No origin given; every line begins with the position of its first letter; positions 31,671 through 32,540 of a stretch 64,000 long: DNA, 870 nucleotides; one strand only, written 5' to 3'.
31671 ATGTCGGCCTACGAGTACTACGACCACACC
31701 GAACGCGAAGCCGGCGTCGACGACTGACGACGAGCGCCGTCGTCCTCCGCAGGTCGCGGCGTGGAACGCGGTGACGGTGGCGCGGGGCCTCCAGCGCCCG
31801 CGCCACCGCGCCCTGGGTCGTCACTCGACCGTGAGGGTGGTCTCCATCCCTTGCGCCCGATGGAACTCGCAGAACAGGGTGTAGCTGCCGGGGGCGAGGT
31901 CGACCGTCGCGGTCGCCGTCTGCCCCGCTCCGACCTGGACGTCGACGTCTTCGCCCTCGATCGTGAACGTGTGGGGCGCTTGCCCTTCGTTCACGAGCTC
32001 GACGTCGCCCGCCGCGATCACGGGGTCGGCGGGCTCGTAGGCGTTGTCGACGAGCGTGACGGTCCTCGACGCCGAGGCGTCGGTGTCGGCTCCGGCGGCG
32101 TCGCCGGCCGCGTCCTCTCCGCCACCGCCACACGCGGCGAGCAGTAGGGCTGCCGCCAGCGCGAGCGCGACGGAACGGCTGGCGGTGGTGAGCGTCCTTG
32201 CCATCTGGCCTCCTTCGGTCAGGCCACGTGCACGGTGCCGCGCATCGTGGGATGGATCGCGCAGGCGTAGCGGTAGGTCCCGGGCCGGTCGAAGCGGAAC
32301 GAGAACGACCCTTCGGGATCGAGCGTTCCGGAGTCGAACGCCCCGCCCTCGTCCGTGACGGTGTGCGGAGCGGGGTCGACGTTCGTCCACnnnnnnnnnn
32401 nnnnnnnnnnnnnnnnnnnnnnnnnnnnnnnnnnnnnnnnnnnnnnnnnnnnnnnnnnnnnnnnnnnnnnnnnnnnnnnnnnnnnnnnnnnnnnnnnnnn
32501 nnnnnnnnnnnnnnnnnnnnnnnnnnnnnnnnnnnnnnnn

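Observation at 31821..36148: Two-component-controlled operon encoding two Asp/His-rich secreted proteins plus three cupredoxin domains, with no classical copper-resistance genes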

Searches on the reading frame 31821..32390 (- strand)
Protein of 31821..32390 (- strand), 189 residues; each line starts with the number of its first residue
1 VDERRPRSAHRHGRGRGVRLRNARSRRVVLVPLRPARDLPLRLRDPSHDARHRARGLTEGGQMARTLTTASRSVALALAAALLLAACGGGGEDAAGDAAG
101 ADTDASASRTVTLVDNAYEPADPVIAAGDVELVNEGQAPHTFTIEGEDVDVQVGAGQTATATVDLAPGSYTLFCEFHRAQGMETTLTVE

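Call 3: search_protein_families(library=pfam, proteins=[window:31821-32390:-], max_evalue=0.01)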
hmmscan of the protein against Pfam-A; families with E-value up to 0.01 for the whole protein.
window:31821-32390:- (189 aa): 2 families
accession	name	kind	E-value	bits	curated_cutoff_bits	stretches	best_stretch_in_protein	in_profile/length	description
PF13473.12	Cupredoxin_1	-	7.4e-13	48.9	27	1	103-188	17-104/104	Cupredoxin-like domain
PF00127.26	Copper-bind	-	3.8e-07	30.9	21.2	1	106-189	22-99/99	Copper binding proteins, plastocyanin/azurin family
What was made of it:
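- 31821..32204 (-): cup1 (127 aa), a lipoprotein (lipobox LAAC) with a single cupredoxin domain and type-1 Cu ligands PHTF.............. Pfam Cupredoxin_1, 48.9 bits against a cut-off of 27 (call 3).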

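Call 4: search_protein_families(library=ncbifam, proteins=[window:31821-32390:-], max_evalue=0.01)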
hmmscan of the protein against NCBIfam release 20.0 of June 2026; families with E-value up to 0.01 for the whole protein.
window:31821-32390:- (189 aa): 3 families
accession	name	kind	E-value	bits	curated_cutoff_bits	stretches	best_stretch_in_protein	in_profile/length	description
TIGR02656.1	cyanin_plasto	equivalog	2.8e-07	30.9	87.85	1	104-189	20-99/99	plastocyanin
NF041757.1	EfeO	equivalog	7.9e-05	21.9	270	1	85-188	2-106/359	iron uptake system protein EfeO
NF045774.1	cytochro_C551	exception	0.003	17.5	118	1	74-112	6-44/110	cytochrome c551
